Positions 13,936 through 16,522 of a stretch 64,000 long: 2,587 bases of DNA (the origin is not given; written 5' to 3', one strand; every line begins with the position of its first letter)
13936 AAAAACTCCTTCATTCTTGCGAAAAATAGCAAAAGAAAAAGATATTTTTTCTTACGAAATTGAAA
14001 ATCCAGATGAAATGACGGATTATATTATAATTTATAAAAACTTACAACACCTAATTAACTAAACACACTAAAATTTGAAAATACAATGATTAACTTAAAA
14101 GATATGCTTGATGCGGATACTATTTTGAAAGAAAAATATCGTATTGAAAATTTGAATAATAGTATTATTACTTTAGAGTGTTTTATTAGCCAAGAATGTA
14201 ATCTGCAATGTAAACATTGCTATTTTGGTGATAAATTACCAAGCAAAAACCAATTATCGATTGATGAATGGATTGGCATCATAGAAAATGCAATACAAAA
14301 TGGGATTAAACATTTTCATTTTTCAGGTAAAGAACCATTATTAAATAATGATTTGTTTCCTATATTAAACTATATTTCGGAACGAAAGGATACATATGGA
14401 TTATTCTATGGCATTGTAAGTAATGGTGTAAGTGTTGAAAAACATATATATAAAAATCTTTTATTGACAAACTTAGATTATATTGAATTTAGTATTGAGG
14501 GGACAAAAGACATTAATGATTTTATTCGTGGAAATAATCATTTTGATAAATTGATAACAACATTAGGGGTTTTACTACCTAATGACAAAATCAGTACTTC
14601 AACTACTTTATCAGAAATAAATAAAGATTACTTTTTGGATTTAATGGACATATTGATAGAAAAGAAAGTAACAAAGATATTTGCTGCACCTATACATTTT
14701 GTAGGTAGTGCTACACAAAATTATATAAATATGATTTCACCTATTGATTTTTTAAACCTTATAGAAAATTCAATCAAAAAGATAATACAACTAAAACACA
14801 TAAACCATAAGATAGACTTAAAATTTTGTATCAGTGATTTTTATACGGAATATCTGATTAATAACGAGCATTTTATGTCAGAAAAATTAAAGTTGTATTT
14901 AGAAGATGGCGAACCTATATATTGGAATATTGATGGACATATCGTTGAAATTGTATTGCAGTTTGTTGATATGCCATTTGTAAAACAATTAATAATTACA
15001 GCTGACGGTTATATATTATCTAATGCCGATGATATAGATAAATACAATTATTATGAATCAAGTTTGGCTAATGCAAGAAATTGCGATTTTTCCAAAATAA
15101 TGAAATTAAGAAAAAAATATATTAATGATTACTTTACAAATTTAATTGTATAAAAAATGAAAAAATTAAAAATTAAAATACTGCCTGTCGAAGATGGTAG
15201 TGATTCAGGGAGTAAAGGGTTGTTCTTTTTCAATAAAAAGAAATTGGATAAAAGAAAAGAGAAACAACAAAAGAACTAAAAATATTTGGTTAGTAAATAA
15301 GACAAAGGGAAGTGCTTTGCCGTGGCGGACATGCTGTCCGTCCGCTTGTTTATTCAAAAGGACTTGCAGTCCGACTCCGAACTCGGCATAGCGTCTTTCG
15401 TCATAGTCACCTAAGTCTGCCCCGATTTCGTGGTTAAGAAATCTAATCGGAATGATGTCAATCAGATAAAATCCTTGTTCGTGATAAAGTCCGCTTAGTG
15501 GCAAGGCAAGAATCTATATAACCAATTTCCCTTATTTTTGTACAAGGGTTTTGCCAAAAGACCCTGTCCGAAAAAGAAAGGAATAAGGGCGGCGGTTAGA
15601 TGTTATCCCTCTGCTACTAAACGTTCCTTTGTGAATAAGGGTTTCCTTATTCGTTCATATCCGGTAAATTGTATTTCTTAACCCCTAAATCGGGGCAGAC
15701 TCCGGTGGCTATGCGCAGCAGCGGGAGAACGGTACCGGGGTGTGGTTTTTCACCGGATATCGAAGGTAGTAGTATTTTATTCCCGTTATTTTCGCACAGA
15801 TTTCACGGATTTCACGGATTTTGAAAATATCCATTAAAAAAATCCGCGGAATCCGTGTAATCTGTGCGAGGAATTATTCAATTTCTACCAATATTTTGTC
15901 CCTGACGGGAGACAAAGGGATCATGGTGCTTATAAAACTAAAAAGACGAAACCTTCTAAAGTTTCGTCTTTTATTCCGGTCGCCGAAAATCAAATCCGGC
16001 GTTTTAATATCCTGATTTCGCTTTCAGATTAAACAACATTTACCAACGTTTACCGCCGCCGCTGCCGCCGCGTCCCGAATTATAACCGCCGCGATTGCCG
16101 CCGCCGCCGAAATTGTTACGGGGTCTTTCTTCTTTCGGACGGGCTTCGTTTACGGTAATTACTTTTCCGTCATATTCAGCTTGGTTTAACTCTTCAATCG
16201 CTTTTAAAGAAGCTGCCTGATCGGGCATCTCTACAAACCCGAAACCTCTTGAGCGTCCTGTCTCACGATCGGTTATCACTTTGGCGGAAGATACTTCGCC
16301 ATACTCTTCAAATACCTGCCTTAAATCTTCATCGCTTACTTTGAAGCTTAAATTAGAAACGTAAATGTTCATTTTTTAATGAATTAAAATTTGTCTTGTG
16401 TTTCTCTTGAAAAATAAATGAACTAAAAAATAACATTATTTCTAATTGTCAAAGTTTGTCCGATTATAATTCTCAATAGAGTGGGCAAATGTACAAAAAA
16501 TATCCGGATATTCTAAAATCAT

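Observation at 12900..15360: AT-rich, repeat-bounded island: 2-TM protein + SPASM-less radical SAM enzyme + 40-codon ORF (best candidate for an undescribed system)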

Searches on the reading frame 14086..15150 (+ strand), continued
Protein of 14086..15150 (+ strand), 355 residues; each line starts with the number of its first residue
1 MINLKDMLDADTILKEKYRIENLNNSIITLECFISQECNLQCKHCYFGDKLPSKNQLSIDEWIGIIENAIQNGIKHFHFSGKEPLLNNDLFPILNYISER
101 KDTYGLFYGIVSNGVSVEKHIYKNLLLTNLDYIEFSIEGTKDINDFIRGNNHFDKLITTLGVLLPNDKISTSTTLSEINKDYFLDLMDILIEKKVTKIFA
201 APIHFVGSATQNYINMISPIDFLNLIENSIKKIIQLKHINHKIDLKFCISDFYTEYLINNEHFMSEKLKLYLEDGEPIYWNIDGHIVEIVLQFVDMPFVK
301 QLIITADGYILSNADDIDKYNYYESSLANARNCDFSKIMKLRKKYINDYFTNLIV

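Call 43: search_dna_similar(query=window:14086-15150:+, collection=plasmids, mode=protein, max_evalue=1e-10, max_rows=10)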
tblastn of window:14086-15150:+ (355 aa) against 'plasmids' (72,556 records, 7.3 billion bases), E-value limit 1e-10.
Records with a match: 26; places in all: 26; records where one place covers at least 80% of the query: 0.
Best place of each record, by identity: <60% 26.
By first word of the organism name: Clostridium 13; Sinorhizobium 8; Streptantibioticus 2; Bacillus 1; Haloferax 1; Rhizobium 1.
By predicted mobility (MOB-suite, as given by PLSDB): mobilizable 15; conjugative 6; non-mobilizable 5.
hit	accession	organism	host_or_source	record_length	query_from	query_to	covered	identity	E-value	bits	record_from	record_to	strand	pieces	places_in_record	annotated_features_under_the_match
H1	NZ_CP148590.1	Clostridium perfringens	Homo sapiens,single cell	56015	34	258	63%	28.6%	1e-16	89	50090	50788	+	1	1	PqqD family peptide modification chaperone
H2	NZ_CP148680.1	Clostridium perfringens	Mammal,single cell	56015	34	258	63%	28.6%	1e-16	89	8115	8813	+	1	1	PqqD family peptide modification chaperone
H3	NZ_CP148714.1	Clostridium perfringens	-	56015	34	258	63%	28.6%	1e-16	89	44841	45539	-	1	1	PqqD family peptide modification chaperone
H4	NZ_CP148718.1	Clostridium perfringens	Dog,single cell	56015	34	258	63%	28.6%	1e-16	89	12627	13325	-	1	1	PqqD family peptide modification chaperone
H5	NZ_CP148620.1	Clostridium perfringens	-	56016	34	258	63%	28.6%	1e-16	89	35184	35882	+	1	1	PqqD family peptide modification chaperone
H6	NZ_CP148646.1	Clostridium perfringens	-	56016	34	258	63%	28.6%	1e-16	89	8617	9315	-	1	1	PqqD family peptide modification chaperone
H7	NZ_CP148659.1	Clostridium perfringens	Homo sapiens,single cell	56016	34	258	63%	28.6%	1e-16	89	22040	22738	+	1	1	PqqD family peptide modification chaperone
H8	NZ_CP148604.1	Clostridium perfringens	-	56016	34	258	63%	28.6%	1e-16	89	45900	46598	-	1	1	PqqD family peptide modification chaperone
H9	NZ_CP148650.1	Clostridium perfringens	Homo sapiens,single cell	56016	34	258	63%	28.6%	1e-16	89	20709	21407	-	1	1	PqqD family peptide modification chaperone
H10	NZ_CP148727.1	Clostridium perfringens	Homo sapiens,single cell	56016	34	258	63%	28.6%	1e-16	89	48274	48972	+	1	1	PqqD family peptide modification chaperone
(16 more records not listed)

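Call 46: search_protein_families(library=ncbifam, proteins=[L011:7992-9059:+, L013:2035-3096:+, L011:7039-7992:+], max_evalue=1)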
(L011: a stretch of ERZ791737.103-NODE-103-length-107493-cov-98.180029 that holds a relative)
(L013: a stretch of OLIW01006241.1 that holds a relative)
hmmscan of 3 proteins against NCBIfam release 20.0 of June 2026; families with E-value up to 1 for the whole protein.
L011:7992-9059:+ (356 aa): 44 families (the best 25 are shown)
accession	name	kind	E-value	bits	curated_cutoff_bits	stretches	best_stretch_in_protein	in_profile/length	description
TIGR04051.1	rSAM_NirJ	equivalog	3e-14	52.8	515.45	1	27-206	2-179/354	heme d1 biosynthesis radical SAM protein NirJ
TIGR04054.1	rSAM_NirJ1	equivalog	4.2e-14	52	650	1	26-189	35-196/387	putative heme d1 biosynthesis radical SAM protein NirJ1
TIGR04347.1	pseudo_SAM_Halo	equivalog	4.8e-11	42.5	525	1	23-205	34-214/390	TIGR04347 family pseudo-SAM/SPASM protein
NF033640.1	N_Twi_rSAM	subfamily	7.9e-11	41.7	170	2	73-203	172-310/398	twitch domain-containing radical SAM protein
TIGR04250.1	SCM_rSAM_ScmE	equivalog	8.4e-11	41.4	400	1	27-185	2-160/358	SynChlorMet cassette radical SAM/SPASM protein ScmE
NF050035.1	rSAM_WgK_link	exception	7.3e-10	38.4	650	1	24-196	5-177/367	radical SAM/SPASM peptide maturase WgkB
TIGR04546.1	rSAM_ahbC_deAc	equivalog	1.3e-09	37.4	650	1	27-205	39-215/390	12,18-didecarboxysiroheme deacetylase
NF047865.1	rSAM_PapB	equivalog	4.4e-09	36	340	1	33-206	8-191/330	PapB family radical SAM/SPASM ranthipeptide maturase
TIGR04055.1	rSAM_NirJ2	equivalog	1.3e-08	34.8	500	1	34-184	6-155/326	putative heme d1 biosynthesis radical SAM protein NirJ2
TIGR04082.1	rSAM_for_selen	equivalog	3.3e-08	32.7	350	1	30-180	201-349/516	thio(seleno)oxazole modification radical SAM maturase SbtM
TIGR03942.1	sulfatase_rSAM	equivalog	5.9e-08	32.2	349.45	1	34-226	7-213/363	anaerobic sulfatase maturase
TIGR02666.1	moaA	equivalog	9.5e-08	31.4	284.05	1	34-170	16-161/336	GTP 3',8-cyclase MoaA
TIGR04317.1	W_rSAM_matur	equivalog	1e-07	31.4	380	1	34-173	10-154/349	tungsten cofactor oxidoreductase radical SAM maturase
TIGR02109.1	PQQ_syn_pqqE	equivalog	1.3e-07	30.8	381.35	1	26-207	5-186/358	pyrroloquinoline quinone biosynthesis protein PqqE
TIGR04133.1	rSAM_w_lipo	hypoth_equivalog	6.8e-07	28.5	425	1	36-203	32-202/350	TIGR04133 family radical SAM/SPASM protein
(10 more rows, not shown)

L013:2035-3096:+ (354 aa): 50 families (the best 25 are shown)
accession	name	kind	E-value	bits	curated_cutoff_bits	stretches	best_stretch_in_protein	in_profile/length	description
TIGR04133.1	rSAM_w_lipo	hypoth_equivalog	8.3e-18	64.4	425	1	38-242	32-236/350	TIGR04133 family radical SAM/SPASM protein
TIGR04317.1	W_rSAM_matur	equivalog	1.3e-17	64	380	1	36-209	10-189/349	tungsten cofactor oxidoreductase radical SAM maturase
TIGR04051.1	rSAM_NirJ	equivalog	2e-16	59.9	515.45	1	38-212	10-184/354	heme d1 biosynthesis radical SAM protein NirJ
TIGR04054.1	rSAM_NirJ1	equivalog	4.3e-16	58.5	650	1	34-241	40-251/387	putative heme d1 biosynthesis radical SAM protein NirJ1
TIGR04403.1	rSAM_skfB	equivalog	4.3e-15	55.4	300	1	26-210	100-283/402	sporulation killing factor system radical SAM maturase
TIGR04055.1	rSAM_NirJ2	equivalog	6.6e-15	55.4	500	1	37-249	7-217/326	putative heme d1 biosynthesis radical SAM protein NirJ2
TIGR03961.1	rSAM_PTO1314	hypoth_equivalog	1.7e-13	50.6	306.05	1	34-197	27-184/332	PTO1314 family radical SAM protein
TIGR04103.1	rSAM_nif11_3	equivalog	1.7e-13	50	725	1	36-220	11-194/412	nif11-class peptide radical SAM maturase 3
TIGR02668.1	moaA_archaeal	equivalog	3.9e-13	49.1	325.25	1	35-188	15-170/303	GTP 3',8-cyclase MoaA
TIGR04250.1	SCM_rSAM_ScmE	equivalog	2.6e-12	46.4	400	1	33-178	6-154/358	SynChlorMet cassette radical SAM/SPASM protein ScmE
NF001199.0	PRK00164.2-1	equivalog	3.4e-12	46.1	231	1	27-195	7-179/308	GTP 3',8-cyclase MoaA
TIGR02666.1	moaA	equivalog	4.7e-12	45.5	284.05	1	36-197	16-186/336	GTP 3',8-cyclase MoaA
NF038283.1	viperin_w_prok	equivalog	1.5e-11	44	180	1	31-185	3-171/281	viperin family antiviral radical SAM protein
NF050035.1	rSAM_WgK_link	exception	3.9e-11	42.5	650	1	29-197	8-177/367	radical SAM/SPASM peptide maturase WgkB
TIGR03913.1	rad_SAM_trio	equivalog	4.2e-11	41.9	591.75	1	19-244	8-232/477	GDL motif peptide-associated radical SAM/SPASM maturase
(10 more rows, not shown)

L011:7039-7992:+ (318 aa): 0 families

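Call 53: list_cluster_members(proteins=[L011:7992-9059:+, L017:7992-9059:+, L013:2035-3096:+, L010:1555-2577:+, L009:102-1157:+, L100:1188-2303:+, P0007, P0008, P0006, P0005])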
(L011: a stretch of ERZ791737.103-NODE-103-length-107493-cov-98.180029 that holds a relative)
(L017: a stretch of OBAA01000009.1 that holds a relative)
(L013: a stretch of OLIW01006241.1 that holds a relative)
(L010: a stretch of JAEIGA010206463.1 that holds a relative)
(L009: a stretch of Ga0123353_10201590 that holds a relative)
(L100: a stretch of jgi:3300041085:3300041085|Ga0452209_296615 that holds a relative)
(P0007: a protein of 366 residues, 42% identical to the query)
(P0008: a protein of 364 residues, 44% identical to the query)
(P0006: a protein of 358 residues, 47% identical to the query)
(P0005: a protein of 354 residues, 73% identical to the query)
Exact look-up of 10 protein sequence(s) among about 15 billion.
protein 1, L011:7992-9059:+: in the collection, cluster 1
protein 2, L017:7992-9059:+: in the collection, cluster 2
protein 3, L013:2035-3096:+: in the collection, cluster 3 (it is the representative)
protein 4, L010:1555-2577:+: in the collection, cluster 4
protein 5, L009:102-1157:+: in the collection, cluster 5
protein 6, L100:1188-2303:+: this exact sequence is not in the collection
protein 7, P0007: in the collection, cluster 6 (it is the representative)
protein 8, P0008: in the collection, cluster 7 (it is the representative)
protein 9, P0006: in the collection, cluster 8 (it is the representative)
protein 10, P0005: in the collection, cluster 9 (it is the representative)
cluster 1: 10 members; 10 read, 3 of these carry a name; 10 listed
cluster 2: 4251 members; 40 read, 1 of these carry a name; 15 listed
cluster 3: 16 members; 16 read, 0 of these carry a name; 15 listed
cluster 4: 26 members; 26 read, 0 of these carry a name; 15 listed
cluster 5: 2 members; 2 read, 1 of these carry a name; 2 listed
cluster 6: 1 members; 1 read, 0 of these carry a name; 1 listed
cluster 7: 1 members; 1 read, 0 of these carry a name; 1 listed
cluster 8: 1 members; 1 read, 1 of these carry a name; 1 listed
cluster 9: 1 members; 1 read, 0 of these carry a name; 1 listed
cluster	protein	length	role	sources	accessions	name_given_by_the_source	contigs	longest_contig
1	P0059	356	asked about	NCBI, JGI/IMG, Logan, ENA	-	sulfatase maturation enzyme AslB (radical SAM superfamily)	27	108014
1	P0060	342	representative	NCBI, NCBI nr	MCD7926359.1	MAG: radical SAM protein [Bacteroides sp.] | radical SAM protein [Bacteroides sp.]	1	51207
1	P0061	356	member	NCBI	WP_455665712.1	radical SAM protein [Phocaeicola sp.]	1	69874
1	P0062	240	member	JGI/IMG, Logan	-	-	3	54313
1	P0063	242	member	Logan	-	-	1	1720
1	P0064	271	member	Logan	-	-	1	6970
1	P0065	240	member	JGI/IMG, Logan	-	-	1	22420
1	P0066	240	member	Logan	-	-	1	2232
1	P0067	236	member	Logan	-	-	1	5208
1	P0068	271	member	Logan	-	-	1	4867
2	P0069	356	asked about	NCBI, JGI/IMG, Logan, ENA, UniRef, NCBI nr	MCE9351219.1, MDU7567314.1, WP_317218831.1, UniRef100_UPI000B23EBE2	radical SAM protein [Phocaeicola vulgatus] | sulfatase maturation enzyme AslB (radical SAM superfamily) | radical SAM protein n=1 Tax=Phocaeicola vulgatus TaxID=821 RepID=UPI000B23EBE2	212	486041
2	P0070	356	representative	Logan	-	-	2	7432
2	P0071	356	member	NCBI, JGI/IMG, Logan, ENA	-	-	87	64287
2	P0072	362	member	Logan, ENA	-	-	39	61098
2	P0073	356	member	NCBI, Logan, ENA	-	-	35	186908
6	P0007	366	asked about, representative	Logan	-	-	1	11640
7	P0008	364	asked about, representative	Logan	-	-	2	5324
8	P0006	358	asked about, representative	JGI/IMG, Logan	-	sulfatase maturation enzyme AslB (radical SAM superfamily)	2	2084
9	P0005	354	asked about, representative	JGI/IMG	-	-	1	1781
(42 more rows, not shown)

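Call 60: search_protein_families(library=phrogs, proteins=[window:14086-15150:+, L011:7039-7992:+, L013:1122-2039:+], max_evalue=0.1)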
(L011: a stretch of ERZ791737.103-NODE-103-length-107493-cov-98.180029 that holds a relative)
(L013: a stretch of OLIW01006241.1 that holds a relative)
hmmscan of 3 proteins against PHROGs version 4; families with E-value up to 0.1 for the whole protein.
window:14086-15150:+ (355 aa): 3 families
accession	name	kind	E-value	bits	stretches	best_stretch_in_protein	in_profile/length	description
phrog_1802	-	other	1e-11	45.4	1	20-251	36-285/556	radical SAM domain-containing protein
phrog_14086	-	other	9.3e-11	42.7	1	9-179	68-244/353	radical SAM domain-containing protein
phrog_626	-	DNA, RNA and nucleotide metabolism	8.4e-05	23.2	1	31-139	20-129/164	anaerobic ribonucleotide reductase small subunit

L011:7039-7992:+ (318 aa): 0 families

L013:1122-2039:+ (306 aa): 1 family
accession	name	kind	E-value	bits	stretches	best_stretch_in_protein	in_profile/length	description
phrog_89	-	lysis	0.066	14.2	1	36-89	3-56/143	Rz-like spanin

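Call 62: search_protein_families(library=pfam, proteins=[L018:3284-5554:-, L018:5846-6505:-, L018:9969-11207:-, L018:11612-12550:+, L017:4223-6637:+, L017:9524-10705:+, L011:6060-6845:+, L011:9437-11158:+], max_evalue=0.001)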
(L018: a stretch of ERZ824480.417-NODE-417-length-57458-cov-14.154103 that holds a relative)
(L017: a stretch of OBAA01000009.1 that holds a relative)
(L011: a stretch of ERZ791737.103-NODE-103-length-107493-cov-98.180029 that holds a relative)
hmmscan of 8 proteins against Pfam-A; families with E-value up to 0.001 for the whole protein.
L018:3284-5554:- (756 aa): 2 families
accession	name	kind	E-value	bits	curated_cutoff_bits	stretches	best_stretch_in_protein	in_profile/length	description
PF02195.25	ParB_N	-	1.5e-21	76.6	26.3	1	142-233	6-95/95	ParB N-terminal domain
PF17762.8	HTH_ParB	-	6.3e-10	39.6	22.6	1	235-316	1-83/102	ParB HTH domain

L018:5846-6505:- (219 aa): 0 families

L018:9969-11207:- (412 aa): 3 families
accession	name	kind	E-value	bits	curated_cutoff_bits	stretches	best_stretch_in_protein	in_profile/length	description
PF00589.27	Phage_integrase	-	3.8e-19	69.6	27.1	1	224-383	4-169/172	Phage integrase family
PF13102.12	Phage_int_SAM_5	-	1.9e-13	51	22.3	1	109-212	3-97/98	Phage integrase SAM-like domain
PF17293.8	Arm-DNA-bind_5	-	7.1e-13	49.3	22.6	1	9-93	2-85/87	Arm DNA-binding domain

L018:11612-12550:+ (313 aa): 4 families
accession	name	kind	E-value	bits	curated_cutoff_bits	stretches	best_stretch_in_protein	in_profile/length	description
PF03060.21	NMO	-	3.9e-67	227.4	28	2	81-302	106-331/331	Nitronate monooxygenase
PF00478.31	IMPDH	-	2e-09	37.4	25.6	1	146-205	189-248/345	IMP dehydrogenase / GMP reductase domain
PF01070.24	FMN_dh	-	7.3e-08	32.3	24.9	1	121-197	230-306/350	FMN-dependent dehydrogenase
PF01180.27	DHO_dh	-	0.00016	21.4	27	1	137-197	212-273/291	Dihydroorotate dehydrogenase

L017:4223-6637:+ (805 aa): 1 family
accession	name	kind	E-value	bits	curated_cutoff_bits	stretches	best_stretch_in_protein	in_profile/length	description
PF16378.10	DUF4988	-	1.9e-08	34.8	30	1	26-139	6-129/183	Domain of unknown function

L017:9524-10705:+ (394 aa): 3 families
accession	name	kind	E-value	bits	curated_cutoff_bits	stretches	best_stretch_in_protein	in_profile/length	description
PF07690.21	MFS_1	-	9.5e-38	130.4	33.4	1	15-333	1-334/347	Major Facilitator Superfamily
PF00083.30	Sugar_tr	-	1.7e-11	44.1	22.3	1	45-184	46-191/452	Sugar (and other) transporter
PF06779.20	MFS_4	-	3.2e-08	33.8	26.3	1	19-377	2-361/364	Uncharacterised MFS-type transporter YbfB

L011:6060-6845:+ (262 aa): 1 family
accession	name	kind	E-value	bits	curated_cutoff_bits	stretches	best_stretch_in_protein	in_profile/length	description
PF13385.13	Laminin_G_3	-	7.2e-11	42.9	27.6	1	94-252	3-150/151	Concanavalin A-like lectin/glucanases superfamily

L011:9437-11158:+ (574 aa): 2 families
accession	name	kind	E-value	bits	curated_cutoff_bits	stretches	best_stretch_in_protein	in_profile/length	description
PF09820.16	AAA-ATPase_like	-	5e-50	170.5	26.1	1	9-224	1-201/201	Predicted AAA-ATPase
PF08011.17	PDDEXK_9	-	4.4e-26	91.3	25.5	1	462-573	2-105/105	PD-(D/E)XK nuclease superfamily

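Call 64: search_solved_structures(query=A4, max_evalue=0.00001)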
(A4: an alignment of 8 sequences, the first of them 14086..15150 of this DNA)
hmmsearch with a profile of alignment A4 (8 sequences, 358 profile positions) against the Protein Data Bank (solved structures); distinct sequences matched with E-value up to 0.00001: 6.
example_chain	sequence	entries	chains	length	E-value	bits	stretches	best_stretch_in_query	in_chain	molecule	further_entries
6efn_A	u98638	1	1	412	4.8e-14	55.4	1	33-212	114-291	Sporulation killing factor maturation protein SkfB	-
5wgg_A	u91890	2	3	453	6.5e-11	45.1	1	29-203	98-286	Radical SAM domain protein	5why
6c8v_A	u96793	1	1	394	5.9e-08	35.3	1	35-256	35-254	Coenzyme PQQ synthesis protein E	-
2fb2_A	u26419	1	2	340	1.2e-07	34.3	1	30-229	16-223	Molybdenum cofactor biosynthesis protein A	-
1tv7_A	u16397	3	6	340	1.3e-07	34.3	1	30-229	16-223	Molybdenum cofactor biosynthesis protein A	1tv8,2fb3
8vpo_A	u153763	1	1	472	5.5e-06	28.9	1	16-194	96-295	Radical SAM core domain-containing protein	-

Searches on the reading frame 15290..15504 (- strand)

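Call 69: search_dna_similar(query=window:15290-15504:-, collection=plasmids, mode=protein, max_evalue=0.001, max_rows=8)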
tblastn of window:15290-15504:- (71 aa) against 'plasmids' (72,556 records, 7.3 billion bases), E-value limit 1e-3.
No match.

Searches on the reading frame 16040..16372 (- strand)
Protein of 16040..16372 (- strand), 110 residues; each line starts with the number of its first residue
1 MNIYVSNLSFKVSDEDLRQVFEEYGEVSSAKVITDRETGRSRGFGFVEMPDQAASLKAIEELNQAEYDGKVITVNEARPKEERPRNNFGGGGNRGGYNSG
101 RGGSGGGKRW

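Call 24: find_encoding_contigs(protein=window:16040-16372:-, flank=8000, max_places=8)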
Protein window:16040-16372:- (110 aa): 3 contigs read that carry it; 2 places shown.
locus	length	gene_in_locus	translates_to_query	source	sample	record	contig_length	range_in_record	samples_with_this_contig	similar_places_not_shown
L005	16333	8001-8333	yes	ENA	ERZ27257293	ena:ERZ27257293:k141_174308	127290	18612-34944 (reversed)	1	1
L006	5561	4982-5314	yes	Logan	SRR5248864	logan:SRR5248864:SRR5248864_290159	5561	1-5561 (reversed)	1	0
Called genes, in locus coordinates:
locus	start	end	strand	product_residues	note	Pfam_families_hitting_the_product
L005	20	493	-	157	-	PF02590:SPOUT_MTase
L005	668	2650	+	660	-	PF01476:LysM (weak), PF23446:LysM1_NFP_LYK (faint), PF23473:LysM3_LYK4_5 (faint), PF23577:LysM_RLK (faint), PF01476:LysM, PF13458:Peripla_BP_6 (weak)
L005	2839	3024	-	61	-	-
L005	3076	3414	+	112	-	PF12870:DUF4878 (faint)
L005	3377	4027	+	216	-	PF05708:Peptidase_C92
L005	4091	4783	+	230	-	PF13568:OMP_b-brl_2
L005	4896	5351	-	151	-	PF14126:DUF4293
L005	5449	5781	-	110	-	PF01192:RNA_pol_Rpb6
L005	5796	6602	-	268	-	PF13525:YfiO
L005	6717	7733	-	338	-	PF02746:MR_MLE_N (weak), PF13378:MR_MLE_C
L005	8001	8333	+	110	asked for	PF00076:RRM_1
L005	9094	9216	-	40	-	-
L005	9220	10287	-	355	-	PF04055:Radical_SAM, PF13353:Fer4_12 (faint)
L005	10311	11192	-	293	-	-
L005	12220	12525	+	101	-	PF00507:Oxidored_q4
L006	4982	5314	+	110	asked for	PF00076:RRM_1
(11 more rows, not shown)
